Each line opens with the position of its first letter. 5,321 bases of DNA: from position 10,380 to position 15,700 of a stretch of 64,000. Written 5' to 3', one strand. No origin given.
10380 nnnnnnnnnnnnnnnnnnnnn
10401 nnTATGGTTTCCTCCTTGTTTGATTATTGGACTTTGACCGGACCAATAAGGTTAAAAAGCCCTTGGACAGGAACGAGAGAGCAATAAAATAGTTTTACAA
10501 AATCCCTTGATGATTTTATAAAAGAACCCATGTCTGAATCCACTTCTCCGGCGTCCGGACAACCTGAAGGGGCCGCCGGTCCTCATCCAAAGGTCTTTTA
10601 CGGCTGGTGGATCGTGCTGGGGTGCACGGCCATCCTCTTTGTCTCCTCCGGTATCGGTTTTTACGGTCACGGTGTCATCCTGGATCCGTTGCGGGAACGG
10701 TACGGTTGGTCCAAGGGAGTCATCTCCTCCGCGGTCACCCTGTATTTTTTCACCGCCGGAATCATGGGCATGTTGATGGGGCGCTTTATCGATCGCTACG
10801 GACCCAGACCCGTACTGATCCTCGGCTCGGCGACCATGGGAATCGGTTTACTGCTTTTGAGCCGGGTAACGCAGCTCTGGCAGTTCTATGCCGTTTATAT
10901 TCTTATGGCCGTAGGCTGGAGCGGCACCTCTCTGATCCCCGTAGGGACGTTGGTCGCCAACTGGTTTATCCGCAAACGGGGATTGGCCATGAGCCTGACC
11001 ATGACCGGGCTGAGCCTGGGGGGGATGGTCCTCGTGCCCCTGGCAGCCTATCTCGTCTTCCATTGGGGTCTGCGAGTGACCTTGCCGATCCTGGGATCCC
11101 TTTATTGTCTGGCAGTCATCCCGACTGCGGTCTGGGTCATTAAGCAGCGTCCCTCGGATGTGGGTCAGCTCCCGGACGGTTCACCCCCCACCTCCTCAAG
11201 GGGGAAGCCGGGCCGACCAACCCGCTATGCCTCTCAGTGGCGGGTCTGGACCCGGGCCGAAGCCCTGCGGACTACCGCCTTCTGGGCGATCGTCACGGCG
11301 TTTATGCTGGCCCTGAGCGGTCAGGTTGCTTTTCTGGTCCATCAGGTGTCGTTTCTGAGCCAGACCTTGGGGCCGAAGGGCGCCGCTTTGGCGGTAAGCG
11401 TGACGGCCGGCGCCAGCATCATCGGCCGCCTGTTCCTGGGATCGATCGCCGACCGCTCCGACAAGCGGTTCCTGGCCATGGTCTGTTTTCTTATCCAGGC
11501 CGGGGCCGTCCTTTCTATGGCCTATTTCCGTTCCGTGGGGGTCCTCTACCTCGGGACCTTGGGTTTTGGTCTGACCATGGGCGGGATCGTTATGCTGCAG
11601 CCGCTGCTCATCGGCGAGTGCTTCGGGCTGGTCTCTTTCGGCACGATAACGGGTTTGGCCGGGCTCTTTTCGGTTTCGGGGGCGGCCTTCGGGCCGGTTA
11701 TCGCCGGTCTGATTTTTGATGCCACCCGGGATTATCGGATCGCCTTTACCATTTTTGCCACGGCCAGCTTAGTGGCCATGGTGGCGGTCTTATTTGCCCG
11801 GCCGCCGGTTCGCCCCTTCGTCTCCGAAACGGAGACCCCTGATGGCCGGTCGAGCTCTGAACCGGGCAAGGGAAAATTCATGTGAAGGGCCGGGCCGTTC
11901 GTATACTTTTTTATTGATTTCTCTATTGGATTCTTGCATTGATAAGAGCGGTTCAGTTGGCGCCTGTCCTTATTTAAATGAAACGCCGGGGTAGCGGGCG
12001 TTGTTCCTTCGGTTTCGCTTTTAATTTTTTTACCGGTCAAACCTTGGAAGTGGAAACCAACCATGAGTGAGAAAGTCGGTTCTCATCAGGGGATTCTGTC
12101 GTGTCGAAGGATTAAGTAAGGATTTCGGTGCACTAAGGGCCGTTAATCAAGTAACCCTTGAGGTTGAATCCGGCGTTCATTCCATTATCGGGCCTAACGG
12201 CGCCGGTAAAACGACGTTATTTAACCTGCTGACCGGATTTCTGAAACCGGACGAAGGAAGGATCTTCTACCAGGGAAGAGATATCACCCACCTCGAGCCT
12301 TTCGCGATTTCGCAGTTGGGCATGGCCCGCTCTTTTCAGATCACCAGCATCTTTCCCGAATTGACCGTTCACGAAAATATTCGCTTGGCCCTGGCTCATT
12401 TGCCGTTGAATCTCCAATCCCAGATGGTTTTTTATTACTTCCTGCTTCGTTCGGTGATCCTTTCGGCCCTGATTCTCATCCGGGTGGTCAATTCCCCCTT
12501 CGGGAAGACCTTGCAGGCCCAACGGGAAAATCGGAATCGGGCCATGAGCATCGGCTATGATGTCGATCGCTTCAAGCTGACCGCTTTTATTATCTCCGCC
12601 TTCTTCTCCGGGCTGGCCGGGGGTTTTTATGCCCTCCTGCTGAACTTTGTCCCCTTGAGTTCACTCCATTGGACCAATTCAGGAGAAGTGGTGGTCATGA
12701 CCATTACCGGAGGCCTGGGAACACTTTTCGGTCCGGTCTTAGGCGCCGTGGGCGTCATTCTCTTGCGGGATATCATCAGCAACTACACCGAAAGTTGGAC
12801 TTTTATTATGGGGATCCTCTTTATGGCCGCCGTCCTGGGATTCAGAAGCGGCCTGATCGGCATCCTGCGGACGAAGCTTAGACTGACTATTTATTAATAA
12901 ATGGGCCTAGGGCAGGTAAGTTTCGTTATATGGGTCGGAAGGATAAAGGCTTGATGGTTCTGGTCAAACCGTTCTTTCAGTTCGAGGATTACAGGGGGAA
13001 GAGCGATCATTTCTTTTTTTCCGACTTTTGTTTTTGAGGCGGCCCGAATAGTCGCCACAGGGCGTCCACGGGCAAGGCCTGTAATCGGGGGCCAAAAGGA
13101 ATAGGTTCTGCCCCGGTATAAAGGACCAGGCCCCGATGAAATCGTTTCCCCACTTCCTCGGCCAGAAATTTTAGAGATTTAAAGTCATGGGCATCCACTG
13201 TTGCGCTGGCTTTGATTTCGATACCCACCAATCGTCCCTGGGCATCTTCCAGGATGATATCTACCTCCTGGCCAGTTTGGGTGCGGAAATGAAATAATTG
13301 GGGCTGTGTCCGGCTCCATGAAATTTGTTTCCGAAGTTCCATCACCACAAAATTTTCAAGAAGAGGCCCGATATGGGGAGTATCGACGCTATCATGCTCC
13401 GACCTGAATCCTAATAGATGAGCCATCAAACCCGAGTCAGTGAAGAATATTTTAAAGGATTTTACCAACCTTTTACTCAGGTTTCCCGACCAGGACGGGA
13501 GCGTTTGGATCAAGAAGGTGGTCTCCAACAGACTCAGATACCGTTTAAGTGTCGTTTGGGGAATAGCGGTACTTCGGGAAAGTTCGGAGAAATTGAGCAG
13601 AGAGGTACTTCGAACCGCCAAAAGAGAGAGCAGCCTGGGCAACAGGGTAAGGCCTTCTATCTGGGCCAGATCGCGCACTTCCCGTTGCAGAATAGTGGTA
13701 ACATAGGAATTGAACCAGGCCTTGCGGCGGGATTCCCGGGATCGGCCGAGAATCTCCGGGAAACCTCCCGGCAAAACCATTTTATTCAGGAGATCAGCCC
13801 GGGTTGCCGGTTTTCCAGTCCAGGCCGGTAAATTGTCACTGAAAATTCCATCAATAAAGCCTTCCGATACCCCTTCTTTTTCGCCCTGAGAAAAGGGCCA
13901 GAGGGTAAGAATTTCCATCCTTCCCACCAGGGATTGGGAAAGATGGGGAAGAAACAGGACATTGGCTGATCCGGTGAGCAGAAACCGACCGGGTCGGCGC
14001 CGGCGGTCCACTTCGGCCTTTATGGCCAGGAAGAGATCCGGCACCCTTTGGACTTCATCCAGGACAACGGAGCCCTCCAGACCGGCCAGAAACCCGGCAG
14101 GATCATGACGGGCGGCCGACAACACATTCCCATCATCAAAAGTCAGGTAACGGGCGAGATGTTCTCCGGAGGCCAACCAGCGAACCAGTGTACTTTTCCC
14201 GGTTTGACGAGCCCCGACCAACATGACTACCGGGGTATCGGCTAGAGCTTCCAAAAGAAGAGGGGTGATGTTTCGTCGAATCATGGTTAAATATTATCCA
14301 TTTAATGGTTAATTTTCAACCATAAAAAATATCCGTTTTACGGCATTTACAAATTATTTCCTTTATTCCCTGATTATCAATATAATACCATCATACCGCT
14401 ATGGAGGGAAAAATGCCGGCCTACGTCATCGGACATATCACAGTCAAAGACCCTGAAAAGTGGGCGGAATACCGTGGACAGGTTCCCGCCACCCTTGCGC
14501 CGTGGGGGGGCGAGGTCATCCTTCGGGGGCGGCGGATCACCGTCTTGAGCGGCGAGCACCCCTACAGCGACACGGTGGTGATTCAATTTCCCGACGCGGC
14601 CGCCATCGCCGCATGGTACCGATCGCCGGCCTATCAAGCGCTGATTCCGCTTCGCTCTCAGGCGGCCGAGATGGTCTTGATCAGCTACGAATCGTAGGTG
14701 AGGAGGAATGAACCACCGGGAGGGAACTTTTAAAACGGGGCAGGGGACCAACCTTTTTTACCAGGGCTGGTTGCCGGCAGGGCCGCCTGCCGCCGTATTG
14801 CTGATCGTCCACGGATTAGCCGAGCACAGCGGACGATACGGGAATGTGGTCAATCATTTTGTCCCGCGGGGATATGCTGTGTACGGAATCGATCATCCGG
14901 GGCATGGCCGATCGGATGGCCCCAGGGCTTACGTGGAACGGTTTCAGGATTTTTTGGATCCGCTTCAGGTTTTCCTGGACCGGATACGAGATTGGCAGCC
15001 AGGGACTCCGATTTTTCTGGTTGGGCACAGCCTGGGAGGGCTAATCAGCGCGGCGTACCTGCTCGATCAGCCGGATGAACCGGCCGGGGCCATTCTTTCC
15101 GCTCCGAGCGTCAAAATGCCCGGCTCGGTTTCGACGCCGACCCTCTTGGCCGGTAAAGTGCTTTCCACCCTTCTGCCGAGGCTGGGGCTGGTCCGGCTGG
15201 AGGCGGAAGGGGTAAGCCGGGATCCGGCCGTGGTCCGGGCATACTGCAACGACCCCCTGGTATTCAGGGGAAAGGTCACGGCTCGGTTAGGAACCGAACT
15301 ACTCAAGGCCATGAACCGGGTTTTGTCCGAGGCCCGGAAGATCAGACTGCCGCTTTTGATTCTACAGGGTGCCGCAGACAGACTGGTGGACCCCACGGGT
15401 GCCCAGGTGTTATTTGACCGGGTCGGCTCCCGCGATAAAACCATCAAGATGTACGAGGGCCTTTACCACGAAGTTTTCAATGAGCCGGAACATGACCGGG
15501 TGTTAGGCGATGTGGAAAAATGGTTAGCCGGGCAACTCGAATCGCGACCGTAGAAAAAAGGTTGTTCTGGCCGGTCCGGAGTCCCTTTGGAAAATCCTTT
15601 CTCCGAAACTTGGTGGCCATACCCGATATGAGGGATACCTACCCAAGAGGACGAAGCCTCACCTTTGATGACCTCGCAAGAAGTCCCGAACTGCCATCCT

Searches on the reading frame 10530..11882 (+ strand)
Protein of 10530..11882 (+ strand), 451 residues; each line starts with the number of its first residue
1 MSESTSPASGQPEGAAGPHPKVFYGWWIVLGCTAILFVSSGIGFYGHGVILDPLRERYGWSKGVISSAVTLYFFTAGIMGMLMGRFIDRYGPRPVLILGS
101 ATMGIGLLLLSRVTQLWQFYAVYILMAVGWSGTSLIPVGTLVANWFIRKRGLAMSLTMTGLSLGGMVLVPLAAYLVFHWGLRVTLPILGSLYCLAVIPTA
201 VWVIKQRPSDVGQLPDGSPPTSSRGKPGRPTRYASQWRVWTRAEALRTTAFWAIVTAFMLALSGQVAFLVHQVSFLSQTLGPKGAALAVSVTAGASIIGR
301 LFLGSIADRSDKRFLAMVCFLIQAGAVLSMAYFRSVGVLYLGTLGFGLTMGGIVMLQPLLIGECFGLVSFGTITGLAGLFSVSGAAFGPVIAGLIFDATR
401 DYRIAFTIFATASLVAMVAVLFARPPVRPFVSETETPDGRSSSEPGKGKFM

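Call 5: search_protein_families(library=ncbifam, proteins=[window:10530-11882:+], max_evalue=0.01)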
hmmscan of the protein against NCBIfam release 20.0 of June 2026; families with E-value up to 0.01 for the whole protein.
window:10530-11882:+ (451 aa): 18 families
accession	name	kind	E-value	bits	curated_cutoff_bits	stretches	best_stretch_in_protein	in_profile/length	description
NF049980.1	SfMCT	equivalog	3.8e-52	177.2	320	1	26-410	2-376/378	L-lactate MFS transporter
TIGR00890.1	2A0111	subfamily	1.1e-28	100.3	374.85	1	26-418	2-376/377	oxalate/formate antiport family MFS transporter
NF038246.1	bile_salt_MFS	equivalog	6e-23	81.4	400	1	24-423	2-403/408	conjugated bile salt MFS transporter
TIGR04259.1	oxa_formateAnti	equivalog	7.3e-23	81.1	335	1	28-429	5-397/405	oxalate/formate MFS antiporter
TIGR00892.1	2A0113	subfamily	6.6e-19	67.9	586.1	1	24-418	16-415/455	monocarboxylate transporter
TIGR00881.1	2A0104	subfamily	5.2e-17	61.9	407.75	1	53-398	20-372/379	phosphoglycerate transporter protein PgtP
TIGR00893.1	2A0114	subfamily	1.5e-10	40.6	395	1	59-422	25-397/399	D-galactonate transporter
TIGR00895.1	2A0115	subfamily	2.7e-08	33.2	418.55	1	24-197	14-186/398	aromatic acid/H+ symport family MFS transporter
NF008661.1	PRK11663.1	subfamily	9.7e-07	28.1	564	1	63-420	65-428/439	MFS transporter family glucose-6-phosphate receptor UhpC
TIGR00880.1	2_A_01_02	superfamily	3.1e-06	27.3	131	1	78-203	13-138/141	multidrug resistance protein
NF008586.0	PRK11551.1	equivalog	3.1e-05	23.1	410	1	71-421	53-393/406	3-(3-hydroxy-phenyl)propionate transporter MhpT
NF012174.0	tet_MFS_A_B_C_D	equivalog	6.3e-05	22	475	1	56-130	236-311/382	Tet(A)/Tet(B)/Tet(C) family tetracycline efflux MFS transporter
NF008270.1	PRK11043.1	equivalog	0.0001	21.5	430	1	55-201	32-178/382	purine nucleoside transporter PunC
NF033134.0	cmlA_floR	equivalog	0.00014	21.4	450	1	59-138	41-119/388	CmlA/FloR family chloramphenicol efflux MFS transporter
NF033733.1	MFS_ArsK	equivalog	0.00016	20.6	400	1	30-420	8-381/388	arsenite efflux MFS transporter ArsK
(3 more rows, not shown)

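Call 6: search_protein_families(library=pfam, proteins=[window:10530-11882:+], max_evalue=0.01)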
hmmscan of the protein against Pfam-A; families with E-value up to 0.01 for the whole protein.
window:10530-11882:+ (451 aa): 1 family
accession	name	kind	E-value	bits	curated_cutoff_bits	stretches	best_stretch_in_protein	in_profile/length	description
PF07690.21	MFS_1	-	3.9e-43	148.2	33.4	2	34-354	2-316/347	Major Facilitator Superfamily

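Call 59: find_homologous_proteins(query=window:10530-11882:+)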
Query window:10530-11882:+ (451 aa): 790 proteins with E <= 0.001 among 8000 candidates; the best 120 are listed. Only proteins of 248 to 790 residues were searched: fused or split forms outside these lengths cannot appear, so this answer is no evidence that the protein stands alone or is whole; lengths 'longer' or 'shorter' looks for them.
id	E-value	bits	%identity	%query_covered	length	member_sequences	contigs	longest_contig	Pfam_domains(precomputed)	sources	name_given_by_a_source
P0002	9.2e-285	963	98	100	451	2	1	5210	PF07690.22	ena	-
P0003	9.8e-265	897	91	100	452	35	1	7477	PF07690.22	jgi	-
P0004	1.2e-261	887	90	100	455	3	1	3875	PF07690.22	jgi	jgi:sugar phosphate permease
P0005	5.1e-254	861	88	100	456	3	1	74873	PF07690.22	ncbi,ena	-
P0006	7.9e-247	838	90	96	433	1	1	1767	PF07690.22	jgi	jgi:sugar phosphate permease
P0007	1.4e-243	827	89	95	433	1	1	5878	PF07690.22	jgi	jgi:MFS family permease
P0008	2.1e-200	685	73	96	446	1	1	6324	PF07690.22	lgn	-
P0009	1.2e-194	666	71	98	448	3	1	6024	PF07690.22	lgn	-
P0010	1.7e-193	662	71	96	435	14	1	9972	PF07690.22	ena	-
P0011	6.7e-193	660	74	90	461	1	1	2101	PF07690.22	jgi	jgi:sugar phosphate permease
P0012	1.3e-192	659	74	94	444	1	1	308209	PF07690.22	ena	-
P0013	5.9e-192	657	71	95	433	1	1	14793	PF07690.22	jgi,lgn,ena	-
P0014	7.3e-192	657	69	99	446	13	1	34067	PF07690.22,PF11700.15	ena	-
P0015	3.1e-191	654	72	95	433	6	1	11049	PF07690.22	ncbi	ncbi:MAG: MFS transporter [Pseudomonadota bacterium]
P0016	1.5e-190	652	73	91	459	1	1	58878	PF07690.22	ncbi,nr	ncbi:MAG: MFS transporter [Deltaproteobacteria bacterium]|nr:MFS transporter [Deltaproteobacteria ba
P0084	1.3e-169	583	64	94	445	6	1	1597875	PF07690.22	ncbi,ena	-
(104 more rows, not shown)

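Call 60: find_encoding_contigs(protein=P0002, flank=5000, max_places=3)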
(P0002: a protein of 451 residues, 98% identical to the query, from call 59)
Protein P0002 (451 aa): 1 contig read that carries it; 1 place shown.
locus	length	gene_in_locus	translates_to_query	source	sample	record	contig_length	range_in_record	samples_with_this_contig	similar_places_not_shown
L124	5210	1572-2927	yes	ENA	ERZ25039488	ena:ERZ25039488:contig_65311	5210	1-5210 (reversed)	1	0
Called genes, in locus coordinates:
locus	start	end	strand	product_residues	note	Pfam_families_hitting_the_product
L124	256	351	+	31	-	-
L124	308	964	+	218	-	PF01177:Asp_Glu_race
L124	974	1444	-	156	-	PF13801:Metal_resist, PF07813:LTXXQ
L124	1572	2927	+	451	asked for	PF07690:MFS_1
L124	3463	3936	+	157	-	PF02653:BPD_transp_2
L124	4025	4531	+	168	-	PF13384:HTH_23 (weak), PF13551:HTH_29, PF13565:HTH_32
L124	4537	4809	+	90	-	-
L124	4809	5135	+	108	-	PF13358:DDE_3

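Call 61: find_encoding_contigs(protein=P0003, flank=6000, max_places=3)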
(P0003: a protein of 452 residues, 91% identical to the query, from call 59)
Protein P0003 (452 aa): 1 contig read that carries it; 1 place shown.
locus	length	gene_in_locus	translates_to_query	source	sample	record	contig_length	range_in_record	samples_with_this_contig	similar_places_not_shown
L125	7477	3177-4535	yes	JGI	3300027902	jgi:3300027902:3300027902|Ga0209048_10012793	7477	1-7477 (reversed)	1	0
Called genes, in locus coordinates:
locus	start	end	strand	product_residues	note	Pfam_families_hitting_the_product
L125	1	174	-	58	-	?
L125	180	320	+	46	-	-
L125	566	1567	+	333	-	PF00291:PALP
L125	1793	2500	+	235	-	PF01177:Asp_Glu_race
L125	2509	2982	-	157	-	PF13801:Metal_resist, PF07813:LTXXQ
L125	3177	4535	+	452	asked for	PF07690:MFS_1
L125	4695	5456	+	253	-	PF02463:SMC_N (faint), PF13476:AAA_23 (weak), PF00005:ABC_tran, PF13304:AAA_21 (faint), PF12399:BCA_ABC_TP_C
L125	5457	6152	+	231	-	PF00005:ABC_tran, PF13304:AAA_21 (weak)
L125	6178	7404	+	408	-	PF13433:Peripla_BP_5, PF13458:Peripla_BP_6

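Call 63: find_encoding_contigs(protein=P0012, flank=5000, max_places=2)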
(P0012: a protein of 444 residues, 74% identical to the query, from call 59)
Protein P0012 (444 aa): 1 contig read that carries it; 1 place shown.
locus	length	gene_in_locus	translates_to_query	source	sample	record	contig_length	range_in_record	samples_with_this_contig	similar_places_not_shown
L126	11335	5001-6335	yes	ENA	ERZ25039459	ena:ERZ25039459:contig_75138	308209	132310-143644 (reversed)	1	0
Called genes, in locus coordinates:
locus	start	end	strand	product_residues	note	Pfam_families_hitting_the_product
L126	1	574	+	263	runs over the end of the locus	PF01012:ETF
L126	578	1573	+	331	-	PF01012:ETF, PF00766:ETF_alpha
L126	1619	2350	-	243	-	PF04366:Ysc84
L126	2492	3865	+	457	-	PF01554:MatE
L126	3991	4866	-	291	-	PF00497:SBP_bac_3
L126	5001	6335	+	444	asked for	PF07690:MFS_1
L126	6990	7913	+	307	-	-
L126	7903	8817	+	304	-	-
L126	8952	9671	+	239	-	PF03483:B3_4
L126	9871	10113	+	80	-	PF13458:Peripla_BP_6 (weak)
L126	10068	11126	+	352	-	PF01094:ANF_receptor, PF13433:Peripla_BP_5, PF13458:Peripla_BP_6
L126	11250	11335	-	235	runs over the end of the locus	PF01596:Methyltransf_3, PF13649:Methyltransf_25, PF08241:Methyltransf_11 (weak), PF13578:Methyltransf_24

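Call 64: find_encoding_contigs(protein=P0016, flank=5000, max_places=2)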
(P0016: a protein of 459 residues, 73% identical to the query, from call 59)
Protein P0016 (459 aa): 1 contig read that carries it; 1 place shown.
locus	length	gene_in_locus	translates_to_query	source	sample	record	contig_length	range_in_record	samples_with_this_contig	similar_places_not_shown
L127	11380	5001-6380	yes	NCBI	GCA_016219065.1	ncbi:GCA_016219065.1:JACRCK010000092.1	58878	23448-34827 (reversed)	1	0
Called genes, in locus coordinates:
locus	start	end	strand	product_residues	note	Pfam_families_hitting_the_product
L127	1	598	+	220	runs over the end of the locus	PF01895:PhoU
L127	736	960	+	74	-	-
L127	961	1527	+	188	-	PF01966:HD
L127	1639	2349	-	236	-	PF04366:Ysc84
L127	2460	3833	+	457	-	PF01554:MatE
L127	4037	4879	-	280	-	PF00497:SBP_bac_3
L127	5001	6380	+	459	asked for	PF07690:MFS_1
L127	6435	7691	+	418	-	PF13433:Peripla_BP_5, PF13458:Peripla_BP_6, PF01094:ANF_receptor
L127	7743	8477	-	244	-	PF01596:Methyltransf_3, PF08241:Methyltransf_11 (weak), PF13578:Methyltransf_24, PF13649:Methyltransf_25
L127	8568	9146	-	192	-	PF02525:Flavodoxin_2, PF03358:FMN_red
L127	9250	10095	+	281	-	PF08450:SGL, PF24684:Vgb_lyase (faint)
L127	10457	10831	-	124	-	-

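Call 65: find_encoding_contigs(protein=P0084, flank=5000, max_places=2)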
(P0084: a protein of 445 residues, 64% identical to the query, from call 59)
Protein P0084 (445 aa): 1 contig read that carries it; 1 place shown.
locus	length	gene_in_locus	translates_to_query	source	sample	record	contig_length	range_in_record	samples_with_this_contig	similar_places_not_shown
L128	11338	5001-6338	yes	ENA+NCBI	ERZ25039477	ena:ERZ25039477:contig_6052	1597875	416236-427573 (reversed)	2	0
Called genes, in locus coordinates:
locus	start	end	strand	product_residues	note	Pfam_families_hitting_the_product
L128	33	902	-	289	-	PF00231:ATP-synt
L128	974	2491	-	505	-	PF02874:ATP-synt_ab_N, PF00006:ATP-synt_ab, PF00306:ATP-synt_ab_C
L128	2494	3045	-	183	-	PF00213:OSCP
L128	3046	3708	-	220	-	PF00430:ATP-synt_B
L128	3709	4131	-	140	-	PF00430:ATP-synt_B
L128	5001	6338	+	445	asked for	PF07690:MFS_1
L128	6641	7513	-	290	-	PF00126:HTH_1, PF03466:LysR_substrate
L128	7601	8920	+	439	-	PF00330:Aconitase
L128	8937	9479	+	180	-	PF00694:Aconitase_C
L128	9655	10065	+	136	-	PF12675:DUF3795 (weak)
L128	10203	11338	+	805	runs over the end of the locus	PF04015:DUF362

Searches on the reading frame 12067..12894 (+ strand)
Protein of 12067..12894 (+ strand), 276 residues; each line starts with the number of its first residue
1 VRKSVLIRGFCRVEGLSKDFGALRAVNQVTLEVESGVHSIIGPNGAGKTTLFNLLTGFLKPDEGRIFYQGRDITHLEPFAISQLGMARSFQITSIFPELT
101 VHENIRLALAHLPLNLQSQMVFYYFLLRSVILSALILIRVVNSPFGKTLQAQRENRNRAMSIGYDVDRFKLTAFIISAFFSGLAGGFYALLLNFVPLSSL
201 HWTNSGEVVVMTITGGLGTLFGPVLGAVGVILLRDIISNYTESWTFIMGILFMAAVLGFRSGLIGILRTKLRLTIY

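Call 37: search_protein_families(library=pfam, proteins=[window:12067-12894:+], max_evalue=0.001)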
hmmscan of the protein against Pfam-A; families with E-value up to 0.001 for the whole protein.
window:12067-12894:+ (276 aa): 4 families
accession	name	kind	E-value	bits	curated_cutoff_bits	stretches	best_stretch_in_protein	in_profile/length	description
PF02653.21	BPD_transp_2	-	3.8e-24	85.7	26.8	1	116-255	135-268/269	Branched-chain amino acid transport system / permease component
PF00005.33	ABC_tran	-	9.1e-16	59.1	25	1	27-121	2-80/137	ABC transporter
PF13476.12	AAA_23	-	4.8e-06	27.8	27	1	24-59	8-43/201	AAA domain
PF13304.12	AAA_21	-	0.00094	19.8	27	0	38-68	2-32/304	AAA domain, putative AbiEii toxin, Type IV TA system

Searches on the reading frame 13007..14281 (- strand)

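Call 37: search_protein_families(library=pfam, proteins=[window:13007-14281:-], max_evalue=0.001)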
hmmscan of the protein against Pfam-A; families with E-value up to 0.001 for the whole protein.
window:13007-14281:- (424 aa): 2 families
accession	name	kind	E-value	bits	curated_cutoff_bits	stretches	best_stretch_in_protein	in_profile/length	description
PF13635.12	DUF4143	-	1.4e-44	152.1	28.1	1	199-359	1-160/160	Domain of unknown function (DUF4143)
PF13173.12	AAA_14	-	2.6e-25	89.3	27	1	16-134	2-127/129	AAA domain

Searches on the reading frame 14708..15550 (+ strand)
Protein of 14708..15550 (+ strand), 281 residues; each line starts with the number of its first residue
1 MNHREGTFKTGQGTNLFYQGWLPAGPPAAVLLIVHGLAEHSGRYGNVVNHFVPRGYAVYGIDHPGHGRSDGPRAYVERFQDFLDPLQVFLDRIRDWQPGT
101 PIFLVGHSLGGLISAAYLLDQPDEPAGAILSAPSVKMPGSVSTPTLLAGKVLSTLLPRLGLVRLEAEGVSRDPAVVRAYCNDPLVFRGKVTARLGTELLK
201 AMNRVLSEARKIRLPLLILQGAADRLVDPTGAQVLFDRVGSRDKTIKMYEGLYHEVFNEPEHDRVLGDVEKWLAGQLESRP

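Call 37: search_protein_families(library=pfam, proteins=[window:14708-15550:+], max_evalue=0.001)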
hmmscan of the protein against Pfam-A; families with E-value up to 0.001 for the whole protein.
window:14708-15550:+ (281 aa): 4 families
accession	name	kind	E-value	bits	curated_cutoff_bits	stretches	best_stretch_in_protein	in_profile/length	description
PF12146.15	Hydrolase_4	-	3.9e-80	269.1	27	1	26-261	2-239/239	Serine aminopeptidase, S33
PF00561.26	Abhydrolase_1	-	3.8e-21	76.3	25.8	1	30-136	2-103/245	alpha/beta hydrolase fold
PF12697.13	Abhydrolase_6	-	2.3e-16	61.6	26.3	1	31-260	1-209/217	Alpha/beta hydrolase family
PF00326.27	Peptidase_S9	-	3.9e-05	23.7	22.6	0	78-145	44-109/213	Prolyl oligopeptidase family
